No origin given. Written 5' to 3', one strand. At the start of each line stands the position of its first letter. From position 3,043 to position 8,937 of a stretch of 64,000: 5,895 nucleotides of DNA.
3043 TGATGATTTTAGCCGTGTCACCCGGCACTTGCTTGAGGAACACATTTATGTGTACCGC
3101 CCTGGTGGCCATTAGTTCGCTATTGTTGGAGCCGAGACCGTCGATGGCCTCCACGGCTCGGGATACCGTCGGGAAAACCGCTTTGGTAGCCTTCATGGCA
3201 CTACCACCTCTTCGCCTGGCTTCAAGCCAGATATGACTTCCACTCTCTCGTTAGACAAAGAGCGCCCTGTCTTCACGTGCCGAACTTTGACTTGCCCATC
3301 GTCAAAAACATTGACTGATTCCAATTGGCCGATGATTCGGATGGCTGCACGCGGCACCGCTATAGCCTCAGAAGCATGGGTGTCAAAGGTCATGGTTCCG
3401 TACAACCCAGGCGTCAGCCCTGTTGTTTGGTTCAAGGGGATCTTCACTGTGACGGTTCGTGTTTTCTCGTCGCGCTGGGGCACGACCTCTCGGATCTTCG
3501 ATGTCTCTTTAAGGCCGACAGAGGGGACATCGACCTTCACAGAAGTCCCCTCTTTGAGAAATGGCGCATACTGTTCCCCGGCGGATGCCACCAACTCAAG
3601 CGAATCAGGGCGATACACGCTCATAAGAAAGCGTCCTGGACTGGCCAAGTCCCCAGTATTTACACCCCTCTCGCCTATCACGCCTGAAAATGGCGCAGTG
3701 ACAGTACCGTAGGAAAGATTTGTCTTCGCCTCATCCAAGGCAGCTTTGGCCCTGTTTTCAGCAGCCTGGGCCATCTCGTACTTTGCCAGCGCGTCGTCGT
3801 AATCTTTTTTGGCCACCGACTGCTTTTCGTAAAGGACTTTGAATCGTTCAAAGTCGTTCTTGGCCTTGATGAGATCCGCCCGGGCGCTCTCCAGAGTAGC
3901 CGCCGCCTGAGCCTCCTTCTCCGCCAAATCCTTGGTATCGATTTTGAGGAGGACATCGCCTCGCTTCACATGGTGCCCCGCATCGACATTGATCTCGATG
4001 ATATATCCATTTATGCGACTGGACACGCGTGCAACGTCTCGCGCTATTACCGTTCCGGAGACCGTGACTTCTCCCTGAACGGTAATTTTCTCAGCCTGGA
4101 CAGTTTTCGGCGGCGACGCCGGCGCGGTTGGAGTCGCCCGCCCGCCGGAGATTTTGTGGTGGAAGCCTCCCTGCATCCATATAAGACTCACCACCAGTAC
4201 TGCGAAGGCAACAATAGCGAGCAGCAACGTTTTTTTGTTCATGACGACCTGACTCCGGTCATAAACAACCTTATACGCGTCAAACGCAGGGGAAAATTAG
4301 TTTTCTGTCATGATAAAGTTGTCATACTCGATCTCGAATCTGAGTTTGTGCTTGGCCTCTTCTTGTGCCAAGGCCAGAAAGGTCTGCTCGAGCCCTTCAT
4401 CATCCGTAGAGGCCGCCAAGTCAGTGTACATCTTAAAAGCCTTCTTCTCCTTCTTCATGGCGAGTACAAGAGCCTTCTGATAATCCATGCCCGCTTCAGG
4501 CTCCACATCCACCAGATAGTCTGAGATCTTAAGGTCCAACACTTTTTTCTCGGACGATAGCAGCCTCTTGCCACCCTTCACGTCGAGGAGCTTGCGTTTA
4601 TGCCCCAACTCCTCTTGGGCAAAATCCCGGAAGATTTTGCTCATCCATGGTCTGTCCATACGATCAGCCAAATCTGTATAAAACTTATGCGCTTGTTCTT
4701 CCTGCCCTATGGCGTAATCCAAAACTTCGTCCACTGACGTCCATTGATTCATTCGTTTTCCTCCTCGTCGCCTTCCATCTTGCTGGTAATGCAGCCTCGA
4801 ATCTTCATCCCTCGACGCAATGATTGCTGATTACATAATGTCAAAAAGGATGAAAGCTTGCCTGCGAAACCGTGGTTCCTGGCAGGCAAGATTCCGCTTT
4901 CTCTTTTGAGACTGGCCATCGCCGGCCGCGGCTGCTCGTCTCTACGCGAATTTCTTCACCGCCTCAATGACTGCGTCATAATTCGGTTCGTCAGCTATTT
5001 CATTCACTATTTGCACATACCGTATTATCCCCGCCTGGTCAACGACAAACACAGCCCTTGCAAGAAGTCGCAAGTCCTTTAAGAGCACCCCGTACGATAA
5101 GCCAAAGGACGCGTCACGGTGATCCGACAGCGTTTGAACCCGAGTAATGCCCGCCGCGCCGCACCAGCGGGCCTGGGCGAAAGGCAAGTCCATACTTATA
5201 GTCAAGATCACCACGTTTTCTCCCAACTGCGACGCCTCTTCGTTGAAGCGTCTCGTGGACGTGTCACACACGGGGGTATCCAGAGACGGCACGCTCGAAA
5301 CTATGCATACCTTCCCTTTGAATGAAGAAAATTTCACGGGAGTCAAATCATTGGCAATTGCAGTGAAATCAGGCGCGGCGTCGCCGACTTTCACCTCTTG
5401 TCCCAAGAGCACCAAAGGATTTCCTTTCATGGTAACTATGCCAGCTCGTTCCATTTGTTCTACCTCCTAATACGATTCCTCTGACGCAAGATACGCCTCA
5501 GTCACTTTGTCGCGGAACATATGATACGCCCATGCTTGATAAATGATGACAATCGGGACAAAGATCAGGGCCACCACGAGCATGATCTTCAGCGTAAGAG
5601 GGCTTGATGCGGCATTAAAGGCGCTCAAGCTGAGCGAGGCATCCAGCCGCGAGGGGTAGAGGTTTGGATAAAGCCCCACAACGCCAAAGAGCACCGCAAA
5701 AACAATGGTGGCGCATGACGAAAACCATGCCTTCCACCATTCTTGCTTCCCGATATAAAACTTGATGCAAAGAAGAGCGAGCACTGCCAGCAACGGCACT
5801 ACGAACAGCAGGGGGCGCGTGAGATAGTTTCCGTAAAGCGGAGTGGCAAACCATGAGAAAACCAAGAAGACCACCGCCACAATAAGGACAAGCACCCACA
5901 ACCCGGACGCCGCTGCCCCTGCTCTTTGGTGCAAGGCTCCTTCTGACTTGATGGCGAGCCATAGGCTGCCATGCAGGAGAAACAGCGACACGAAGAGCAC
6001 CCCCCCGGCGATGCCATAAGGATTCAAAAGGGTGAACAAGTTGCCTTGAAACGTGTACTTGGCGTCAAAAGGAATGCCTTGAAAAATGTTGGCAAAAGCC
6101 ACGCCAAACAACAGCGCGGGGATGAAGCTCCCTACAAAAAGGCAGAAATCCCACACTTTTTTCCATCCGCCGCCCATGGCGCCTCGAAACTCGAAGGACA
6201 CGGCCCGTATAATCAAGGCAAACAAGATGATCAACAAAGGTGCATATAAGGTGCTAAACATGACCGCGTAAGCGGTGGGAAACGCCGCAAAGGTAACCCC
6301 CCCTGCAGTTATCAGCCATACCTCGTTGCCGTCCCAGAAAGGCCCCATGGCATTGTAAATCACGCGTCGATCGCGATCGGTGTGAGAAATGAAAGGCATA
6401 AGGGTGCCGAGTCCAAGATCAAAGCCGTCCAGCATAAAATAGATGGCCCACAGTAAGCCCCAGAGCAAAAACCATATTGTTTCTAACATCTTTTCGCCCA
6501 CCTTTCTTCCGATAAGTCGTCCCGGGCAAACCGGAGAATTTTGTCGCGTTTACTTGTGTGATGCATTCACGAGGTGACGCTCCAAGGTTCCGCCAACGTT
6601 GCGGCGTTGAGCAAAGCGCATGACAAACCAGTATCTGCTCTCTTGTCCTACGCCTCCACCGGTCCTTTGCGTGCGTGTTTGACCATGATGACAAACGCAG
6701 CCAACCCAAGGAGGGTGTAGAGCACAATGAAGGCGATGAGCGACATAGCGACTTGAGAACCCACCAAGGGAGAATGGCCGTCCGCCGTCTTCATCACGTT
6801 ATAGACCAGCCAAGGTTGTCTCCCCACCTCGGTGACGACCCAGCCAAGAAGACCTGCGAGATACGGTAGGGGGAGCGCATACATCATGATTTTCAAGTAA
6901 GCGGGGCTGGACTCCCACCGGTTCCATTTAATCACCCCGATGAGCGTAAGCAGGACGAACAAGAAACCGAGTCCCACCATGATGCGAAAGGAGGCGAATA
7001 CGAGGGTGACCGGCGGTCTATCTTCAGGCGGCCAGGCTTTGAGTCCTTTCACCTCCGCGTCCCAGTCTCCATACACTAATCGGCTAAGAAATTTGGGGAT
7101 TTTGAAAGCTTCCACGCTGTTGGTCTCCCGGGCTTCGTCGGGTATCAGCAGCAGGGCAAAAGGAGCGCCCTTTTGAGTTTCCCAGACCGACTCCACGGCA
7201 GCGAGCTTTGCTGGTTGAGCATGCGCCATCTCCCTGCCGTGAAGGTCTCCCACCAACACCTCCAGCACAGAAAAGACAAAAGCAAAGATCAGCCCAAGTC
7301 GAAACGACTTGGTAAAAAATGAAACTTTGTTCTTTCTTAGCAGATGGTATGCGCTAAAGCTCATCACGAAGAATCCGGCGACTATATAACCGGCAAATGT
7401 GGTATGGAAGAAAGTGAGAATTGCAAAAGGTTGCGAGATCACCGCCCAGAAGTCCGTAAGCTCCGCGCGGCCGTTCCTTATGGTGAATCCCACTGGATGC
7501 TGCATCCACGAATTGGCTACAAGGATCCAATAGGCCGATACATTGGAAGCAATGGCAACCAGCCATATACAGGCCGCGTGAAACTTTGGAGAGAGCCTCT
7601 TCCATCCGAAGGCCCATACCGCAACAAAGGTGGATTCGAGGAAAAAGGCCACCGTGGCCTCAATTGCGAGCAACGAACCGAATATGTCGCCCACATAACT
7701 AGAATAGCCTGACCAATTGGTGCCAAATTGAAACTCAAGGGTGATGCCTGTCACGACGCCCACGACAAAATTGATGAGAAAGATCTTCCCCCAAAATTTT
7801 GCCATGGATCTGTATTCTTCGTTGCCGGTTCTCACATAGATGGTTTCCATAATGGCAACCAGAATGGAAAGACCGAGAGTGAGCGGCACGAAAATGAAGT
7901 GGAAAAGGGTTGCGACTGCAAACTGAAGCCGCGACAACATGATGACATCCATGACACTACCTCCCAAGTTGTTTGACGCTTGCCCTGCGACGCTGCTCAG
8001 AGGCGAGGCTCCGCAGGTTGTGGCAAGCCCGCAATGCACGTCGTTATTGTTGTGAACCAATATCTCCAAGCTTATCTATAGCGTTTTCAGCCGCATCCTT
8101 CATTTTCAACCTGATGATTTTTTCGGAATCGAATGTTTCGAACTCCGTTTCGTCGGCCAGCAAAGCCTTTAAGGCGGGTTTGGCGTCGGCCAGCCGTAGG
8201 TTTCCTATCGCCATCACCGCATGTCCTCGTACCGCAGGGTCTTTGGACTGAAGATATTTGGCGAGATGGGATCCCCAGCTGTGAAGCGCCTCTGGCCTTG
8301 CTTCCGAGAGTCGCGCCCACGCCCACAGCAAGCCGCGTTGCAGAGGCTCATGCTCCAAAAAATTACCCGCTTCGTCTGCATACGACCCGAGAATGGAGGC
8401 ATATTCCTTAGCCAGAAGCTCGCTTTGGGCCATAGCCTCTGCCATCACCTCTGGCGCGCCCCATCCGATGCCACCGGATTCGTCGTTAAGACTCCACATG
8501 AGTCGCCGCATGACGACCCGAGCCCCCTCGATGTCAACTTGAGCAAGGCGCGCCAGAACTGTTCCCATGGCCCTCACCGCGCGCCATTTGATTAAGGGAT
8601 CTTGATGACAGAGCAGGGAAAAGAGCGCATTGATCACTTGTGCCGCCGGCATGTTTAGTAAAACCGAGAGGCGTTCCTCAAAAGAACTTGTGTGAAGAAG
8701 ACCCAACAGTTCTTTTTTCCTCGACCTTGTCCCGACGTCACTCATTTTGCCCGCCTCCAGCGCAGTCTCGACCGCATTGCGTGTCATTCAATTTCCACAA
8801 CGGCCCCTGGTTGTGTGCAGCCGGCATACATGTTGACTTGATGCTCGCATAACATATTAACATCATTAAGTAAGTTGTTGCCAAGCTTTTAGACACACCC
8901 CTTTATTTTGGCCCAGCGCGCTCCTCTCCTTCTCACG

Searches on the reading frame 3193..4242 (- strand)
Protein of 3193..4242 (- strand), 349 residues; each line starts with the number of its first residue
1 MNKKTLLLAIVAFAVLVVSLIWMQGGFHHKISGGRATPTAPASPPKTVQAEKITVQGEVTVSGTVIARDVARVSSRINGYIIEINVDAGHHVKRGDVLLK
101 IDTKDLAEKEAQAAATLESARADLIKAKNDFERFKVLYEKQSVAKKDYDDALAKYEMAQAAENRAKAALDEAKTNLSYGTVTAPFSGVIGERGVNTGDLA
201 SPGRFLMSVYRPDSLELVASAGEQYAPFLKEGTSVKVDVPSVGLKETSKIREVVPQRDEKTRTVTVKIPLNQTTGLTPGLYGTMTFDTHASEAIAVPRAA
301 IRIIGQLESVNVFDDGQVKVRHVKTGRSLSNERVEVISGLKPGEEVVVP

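Call 80: search_protein_families(library=pfam, proteins=[window:3193-4242:-], max_evalue=0.001)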
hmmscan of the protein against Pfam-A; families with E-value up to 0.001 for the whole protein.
window:3193-4242:- (349 aa): 3 families
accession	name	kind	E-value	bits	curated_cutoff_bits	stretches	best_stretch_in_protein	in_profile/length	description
PF16576.10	HlyD_D23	-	5.5e-24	85.1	30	1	56-281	3-213/214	Barrel-sandwich domain of CusB or HlyD membrane-fusion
PF13437.12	HlyD_3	-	2.8e-15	57.4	22.2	1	180-279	1-106/106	HlyD family secretion protein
PF13533.13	Biotin_lipoyl_2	-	7.2e-07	29.3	29.8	1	72-102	2-32/32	Biotin-lipoyl like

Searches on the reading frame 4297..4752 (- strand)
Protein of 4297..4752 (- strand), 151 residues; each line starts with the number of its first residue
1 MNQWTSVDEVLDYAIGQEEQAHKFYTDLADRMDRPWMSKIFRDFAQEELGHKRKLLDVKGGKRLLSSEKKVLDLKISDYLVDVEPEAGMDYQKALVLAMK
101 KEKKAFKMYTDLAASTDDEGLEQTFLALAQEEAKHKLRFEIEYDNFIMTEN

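Call 80: search_protein_families(library=pfam, proteins=[window:4297-4752:-], max_evalue=0.001)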
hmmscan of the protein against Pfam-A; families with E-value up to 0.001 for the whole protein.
window:4297-4752:- (151 aa): 3 families
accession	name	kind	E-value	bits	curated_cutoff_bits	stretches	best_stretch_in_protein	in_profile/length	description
PF02915.23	Rubrerythrin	-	9.3e-17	62.1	22.8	2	9-58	1-52/137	Rubrerythrin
PF13668.12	Ferritin_2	-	2.9e-05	24.7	24.7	1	9-136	4-129/138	Ferritin-like domain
PF00210.30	Ferritin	-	0.00048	20.5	24.5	0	37-139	33-132/142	Ferritin-like domain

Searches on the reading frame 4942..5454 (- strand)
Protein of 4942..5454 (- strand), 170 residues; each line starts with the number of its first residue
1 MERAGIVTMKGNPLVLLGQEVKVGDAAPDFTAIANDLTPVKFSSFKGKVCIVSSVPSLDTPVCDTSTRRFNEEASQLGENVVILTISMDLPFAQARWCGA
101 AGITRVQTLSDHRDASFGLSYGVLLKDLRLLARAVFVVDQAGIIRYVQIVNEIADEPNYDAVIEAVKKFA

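Call 80: search_protein_families(library=pfam, proteins=[window:4942-5454:-], max_evalue=0.001)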
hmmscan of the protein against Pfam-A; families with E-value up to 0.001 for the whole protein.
window:4942-5454:- (170 aa): 2 families
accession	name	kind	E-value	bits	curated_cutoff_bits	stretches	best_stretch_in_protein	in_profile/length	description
PF08534.16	Redoxin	-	5.5e-29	101.3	26.6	1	22-163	1-148/148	Redoxin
PF00578.27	AhpC-TSA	-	1.1e-21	77.5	26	1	23-147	1-124/124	AhpC/TSA family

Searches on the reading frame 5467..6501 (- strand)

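Call 80: search_protein_families(library=pfam, proteins=[window:5467-6501:-], max_evalue=0.001)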
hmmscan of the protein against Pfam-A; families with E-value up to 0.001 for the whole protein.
window:5467-6501:- (344 aa): 1 family
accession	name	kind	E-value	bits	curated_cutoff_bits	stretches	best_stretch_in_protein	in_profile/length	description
PF02322.20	Cyt_bd_oxida_II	-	1.6e-105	353.2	35.6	1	6-329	1-302/302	Cytochrome bd terminal oxidase subunit II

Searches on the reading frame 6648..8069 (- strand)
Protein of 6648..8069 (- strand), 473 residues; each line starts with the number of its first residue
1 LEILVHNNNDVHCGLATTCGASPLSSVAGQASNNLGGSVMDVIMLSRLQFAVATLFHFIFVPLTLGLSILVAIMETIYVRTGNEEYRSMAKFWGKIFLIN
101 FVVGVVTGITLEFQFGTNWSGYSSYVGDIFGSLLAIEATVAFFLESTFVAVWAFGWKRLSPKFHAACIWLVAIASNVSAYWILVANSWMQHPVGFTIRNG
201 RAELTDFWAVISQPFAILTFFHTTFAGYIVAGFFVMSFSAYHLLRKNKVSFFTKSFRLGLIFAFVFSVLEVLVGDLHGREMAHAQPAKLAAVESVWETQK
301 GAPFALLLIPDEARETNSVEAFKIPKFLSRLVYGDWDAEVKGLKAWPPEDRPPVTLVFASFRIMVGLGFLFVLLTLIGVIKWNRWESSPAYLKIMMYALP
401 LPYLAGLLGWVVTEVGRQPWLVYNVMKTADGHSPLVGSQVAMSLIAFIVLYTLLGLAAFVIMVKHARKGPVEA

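Call 80: search_protein_families(library=pfam, proteins=[window:6648-8069:-], max_evalue=0.001)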
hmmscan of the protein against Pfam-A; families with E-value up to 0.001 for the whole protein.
window:6648-8069:- (473 aa): 1 family
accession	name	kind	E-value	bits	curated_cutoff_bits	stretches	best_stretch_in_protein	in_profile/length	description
PF01654.22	Cyt_bd_oxida_I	-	3.5e-176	586.3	26.2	1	45-470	1-418/418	Cytochrome bd terminal oxidase subunit I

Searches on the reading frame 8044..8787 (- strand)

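Call 80: search_protein_families(library=pfam, proteins=[window:8044-8787:-], max_evalue=0.001)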
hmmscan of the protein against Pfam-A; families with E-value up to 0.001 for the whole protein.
window:8044-8787:- (247 aa): 3 families
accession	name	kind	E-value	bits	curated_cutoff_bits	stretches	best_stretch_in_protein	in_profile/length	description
PF13646.12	HEAT_2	-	6.3e-12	46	27.7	1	175-215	36-76/88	HEAT repeats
PF02985.28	HEAT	-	1.7e-05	25.1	23.5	0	174-197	4-27/31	HEAT repeat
PF13513.12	HEAT_EZ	-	2e-05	25.4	27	0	163-197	17-55/55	HEAT-like repeat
